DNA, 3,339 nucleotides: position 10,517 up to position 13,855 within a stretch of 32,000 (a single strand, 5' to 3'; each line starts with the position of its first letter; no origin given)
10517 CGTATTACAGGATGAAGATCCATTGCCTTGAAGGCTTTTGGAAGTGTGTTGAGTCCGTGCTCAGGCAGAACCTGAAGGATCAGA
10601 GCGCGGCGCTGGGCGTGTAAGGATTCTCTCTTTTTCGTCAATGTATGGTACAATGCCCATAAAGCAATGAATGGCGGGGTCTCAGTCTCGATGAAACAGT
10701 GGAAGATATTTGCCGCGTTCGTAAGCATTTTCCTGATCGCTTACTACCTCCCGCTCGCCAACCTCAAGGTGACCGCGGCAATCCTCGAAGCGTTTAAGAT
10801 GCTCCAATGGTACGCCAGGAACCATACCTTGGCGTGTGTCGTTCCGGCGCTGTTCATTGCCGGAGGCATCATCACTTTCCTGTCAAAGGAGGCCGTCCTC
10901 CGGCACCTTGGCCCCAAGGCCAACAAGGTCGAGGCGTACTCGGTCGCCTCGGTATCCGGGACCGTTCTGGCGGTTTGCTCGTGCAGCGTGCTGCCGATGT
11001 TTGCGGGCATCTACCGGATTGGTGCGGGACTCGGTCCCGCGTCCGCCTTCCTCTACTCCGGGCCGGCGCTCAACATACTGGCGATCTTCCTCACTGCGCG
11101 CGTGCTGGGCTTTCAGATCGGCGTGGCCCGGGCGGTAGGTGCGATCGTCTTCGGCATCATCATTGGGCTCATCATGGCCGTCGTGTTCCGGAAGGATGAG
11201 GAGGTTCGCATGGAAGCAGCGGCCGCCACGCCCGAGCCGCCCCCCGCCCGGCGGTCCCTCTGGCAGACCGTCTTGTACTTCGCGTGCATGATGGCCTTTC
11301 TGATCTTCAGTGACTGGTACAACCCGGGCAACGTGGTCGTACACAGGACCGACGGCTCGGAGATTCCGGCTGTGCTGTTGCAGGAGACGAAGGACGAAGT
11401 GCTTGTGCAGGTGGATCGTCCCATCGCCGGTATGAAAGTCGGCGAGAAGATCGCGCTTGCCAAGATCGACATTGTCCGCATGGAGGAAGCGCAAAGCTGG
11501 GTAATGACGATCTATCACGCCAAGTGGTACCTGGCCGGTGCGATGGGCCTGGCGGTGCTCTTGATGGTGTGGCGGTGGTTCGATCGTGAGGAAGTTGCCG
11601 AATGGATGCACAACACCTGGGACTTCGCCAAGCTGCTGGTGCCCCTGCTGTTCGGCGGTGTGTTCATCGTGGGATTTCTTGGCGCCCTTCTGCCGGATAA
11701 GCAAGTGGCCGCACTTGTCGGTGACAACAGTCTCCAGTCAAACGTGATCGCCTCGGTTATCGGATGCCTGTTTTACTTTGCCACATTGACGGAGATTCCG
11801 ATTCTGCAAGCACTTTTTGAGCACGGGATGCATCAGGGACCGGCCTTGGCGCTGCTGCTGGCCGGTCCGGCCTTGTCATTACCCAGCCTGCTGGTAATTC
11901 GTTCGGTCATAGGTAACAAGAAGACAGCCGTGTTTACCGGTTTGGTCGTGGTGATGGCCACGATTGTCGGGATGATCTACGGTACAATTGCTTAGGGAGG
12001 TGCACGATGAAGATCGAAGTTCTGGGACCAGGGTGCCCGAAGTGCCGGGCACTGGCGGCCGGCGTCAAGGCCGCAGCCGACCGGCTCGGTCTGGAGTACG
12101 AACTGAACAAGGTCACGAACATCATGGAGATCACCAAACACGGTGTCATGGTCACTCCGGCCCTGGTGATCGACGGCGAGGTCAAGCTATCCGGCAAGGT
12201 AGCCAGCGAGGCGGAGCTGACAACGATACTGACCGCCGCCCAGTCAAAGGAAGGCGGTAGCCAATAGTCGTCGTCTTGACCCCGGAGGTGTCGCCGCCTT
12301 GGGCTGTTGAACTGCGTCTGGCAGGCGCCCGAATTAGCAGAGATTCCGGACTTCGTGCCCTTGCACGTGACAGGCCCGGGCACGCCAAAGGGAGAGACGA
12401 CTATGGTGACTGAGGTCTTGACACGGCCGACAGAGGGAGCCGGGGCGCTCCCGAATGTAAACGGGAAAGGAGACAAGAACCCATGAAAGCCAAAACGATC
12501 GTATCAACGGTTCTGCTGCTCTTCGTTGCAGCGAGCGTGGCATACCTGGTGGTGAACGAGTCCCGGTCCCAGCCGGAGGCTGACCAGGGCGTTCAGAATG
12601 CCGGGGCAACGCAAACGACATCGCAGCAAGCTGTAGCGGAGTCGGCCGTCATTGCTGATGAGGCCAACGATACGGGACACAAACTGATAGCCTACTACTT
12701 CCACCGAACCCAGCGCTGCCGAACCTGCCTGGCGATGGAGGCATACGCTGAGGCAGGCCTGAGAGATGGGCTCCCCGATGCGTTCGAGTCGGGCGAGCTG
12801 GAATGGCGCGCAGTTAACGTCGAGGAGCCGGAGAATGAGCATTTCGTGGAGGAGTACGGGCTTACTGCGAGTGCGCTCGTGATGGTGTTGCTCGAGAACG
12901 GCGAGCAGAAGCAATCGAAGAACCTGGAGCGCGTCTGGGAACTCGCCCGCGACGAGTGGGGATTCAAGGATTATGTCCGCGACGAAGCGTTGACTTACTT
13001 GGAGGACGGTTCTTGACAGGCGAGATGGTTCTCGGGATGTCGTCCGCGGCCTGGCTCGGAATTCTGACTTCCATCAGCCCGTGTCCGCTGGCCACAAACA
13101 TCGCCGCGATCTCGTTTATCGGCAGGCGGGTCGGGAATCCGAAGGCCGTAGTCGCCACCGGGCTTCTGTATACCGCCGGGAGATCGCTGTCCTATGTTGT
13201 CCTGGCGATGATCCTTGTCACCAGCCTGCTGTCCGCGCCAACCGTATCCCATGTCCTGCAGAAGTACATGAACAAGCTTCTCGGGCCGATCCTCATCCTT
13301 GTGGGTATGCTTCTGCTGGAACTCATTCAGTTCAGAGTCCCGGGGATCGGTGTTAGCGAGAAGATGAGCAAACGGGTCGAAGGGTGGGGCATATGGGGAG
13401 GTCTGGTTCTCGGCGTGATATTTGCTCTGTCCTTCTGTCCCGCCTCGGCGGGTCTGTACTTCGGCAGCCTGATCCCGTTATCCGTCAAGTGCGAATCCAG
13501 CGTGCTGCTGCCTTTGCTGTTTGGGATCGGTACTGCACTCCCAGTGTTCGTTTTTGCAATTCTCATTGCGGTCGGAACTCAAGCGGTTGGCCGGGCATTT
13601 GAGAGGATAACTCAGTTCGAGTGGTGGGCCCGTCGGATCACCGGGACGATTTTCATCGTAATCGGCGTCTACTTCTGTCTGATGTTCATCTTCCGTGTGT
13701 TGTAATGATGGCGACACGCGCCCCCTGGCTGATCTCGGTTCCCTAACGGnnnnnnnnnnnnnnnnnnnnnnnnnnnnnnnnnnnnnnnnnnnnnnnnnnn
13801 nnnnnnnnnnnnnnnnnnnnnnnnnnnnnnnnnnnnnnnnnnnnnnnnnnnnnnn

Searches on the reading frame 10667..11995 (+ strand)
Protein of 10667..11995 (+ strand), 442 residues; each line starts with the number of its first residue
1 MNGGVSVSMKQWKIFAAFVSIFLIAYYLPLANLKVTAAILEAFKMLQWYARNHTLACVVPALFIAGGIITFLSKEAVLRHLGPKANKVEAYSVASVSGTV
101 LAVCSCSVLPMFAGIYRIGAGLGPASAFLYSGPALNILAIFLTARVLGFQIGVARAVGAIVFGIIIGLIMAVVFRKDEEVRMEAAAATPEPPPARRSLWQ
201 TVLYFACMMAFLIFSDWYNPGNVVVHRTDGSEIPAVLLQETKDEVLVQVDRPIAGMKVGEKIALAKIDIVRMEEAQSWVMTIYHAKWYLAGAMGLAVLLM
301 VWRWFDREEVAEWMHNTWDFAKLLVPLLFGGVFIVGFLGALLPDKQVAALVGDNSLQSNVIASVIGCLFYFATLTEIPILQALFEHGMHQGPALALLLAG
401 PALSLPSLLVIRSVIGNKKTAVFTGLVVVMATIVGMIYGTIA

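Call 24: search_protein_families(library=pfam, proteins=[window:10667-11995:+], max_evalue=0.00001)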
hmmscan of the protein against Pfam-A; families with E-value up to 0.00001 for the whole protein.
window:10667-11995:+ (442 aa): 1 family
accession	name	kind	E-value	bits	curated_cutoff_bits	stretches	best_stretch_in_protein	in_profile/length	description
PF03773.19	ArsP_1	-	1.4e-78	264.5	32.3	1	43-439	5-293/294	Predicted permease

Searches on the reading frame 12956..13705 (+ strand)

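Call 24: search_protein_families(library=pfam, proteins=[window:12956-13705:+], max_evalue=0.00001)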
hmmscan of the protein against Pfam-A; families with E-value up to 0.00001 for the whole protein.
window:12956-13705:+ (249 aa): 1 family
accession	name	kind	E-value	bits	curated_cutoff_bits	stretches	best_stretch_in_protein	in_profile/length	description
PF13386.12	DsbD_2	-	8.7e-15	55.6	24.9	1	31-239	2-199/199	Cytochrome C biogenesis protein transmembrane region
